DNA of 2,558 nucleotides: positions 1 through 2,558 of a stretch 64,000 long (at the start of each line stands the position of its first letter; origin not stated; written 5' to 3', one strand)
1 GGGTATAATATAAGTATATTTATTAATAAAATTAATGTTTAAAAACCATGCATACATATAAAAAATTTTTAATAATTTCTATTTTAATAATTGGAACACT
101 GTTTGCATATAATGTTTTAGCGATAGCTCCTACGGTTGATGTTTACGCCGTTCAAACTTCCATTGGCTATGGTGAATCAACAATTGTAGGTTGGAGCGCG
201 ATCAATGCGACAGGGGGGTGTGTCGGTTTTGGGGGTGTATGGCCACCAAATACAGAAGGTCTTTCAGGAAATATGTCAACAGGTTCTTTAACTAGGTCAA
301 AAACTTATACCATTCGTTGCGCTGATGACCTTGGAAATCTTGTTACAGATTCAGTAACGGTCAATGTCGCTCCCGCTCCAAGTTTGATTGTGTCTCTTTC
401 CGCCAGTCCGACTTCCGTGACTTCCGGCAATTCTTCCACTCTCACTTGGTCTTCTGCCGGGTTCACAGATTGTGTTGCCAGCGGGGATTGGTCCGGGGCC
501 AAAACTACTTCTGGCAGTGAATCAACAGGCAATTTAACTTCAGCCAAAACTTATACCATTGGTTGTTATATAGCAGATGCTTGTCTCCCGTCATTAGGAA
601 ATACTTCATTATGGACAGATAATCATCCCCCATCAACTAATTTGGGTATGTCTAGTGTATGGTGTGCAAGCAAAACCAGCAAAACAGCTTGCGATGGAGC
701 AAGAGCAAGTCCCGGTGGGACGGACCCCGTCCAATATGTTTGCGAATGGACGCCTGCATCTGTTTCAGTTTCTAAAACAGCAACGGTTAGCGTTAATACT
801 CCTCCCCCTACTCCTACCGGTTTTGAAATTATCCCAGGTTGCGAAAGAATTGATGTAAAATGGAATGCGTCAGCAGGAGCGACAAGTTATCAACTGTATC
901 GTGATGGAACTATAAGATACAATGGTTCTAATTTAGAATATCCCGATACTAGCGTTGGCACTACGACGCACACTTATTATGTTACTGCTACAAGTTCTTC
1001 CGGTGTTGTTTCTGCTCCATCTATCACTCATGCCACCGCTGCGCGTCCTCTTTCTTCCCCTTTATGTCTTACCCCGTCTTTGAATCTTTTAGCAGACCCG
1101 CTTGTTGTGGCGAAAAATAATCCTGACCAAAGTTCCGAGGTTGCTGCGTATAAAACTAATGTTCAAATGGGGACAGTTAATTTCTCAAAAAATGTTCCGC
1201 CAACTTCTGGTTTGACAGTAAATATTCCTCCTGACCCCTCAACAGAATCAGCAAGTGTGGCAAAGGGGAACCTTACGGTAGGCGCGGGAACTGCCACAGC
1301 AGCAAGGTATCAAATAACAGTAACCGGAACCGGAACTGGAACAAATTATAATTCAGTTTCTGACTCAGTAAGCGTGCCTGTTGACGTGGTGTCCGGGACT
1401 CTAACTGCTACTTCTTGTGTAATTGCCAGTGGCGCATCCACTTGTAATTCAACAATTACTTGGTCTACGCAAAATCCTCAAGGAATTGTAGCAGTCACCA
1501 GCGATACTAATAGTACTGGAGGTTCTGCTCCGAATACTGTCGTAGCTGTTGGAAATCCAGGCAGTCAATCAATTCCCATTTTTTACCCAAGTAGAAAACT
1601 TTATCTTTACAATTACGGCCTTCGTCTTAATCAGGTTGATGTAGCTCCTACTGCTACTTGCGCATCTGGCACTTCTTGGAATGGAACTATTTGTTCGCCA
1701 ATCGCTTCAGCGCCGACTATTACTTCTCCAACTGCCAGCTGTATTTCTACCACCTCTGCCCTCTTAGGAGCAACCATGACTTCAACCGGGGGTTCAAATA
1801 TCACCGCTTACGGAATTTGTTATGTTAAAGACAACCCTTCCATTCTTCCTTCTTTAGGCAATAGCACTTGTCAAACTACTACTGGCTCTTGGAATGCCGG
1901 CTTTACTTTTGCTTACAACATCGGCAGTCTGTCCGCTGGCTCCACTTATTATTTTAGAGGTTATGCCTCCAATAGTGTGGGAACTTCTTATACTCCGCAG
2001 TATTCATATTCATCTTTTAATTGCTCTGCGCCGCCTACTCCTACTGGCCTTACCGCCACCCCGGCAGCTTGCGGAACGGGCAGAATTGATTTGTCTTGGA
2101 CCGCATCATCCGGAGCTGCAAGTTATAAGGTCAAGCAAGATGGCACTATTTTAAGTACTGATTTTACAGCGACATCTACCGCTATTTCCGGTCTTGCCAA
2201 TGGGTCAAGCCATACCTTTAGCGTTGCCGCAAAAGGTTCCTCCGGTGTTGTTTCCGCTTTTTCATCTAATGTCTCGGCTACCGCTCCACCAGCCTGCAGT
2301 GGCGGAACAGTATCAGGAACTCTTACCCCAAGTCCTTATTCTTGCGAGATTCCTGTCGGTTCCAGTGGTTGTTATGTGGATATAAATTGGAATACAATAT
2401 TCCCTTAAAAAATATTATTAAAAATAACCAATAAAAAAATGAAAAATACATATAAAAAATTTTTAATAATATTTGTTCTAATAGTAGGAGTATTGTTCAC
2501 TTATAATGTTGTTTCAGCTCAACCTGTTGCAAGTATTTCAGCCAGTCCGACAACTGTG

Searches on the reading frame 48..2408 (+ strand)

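Call 21: search_protein_families(library=pfam, proteins=[window:48-2408:+], max_evalue=0.01)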
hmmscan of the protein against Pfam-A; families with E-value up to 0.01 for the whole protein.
window:48-2408:+ (786 aa): 1 family
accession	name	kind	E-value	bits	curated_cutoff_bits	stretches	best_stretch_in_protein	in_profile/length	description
PF00041.27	fn3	-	0.0024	18.5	25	0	664-740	2-79/84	Fibronectin type III domain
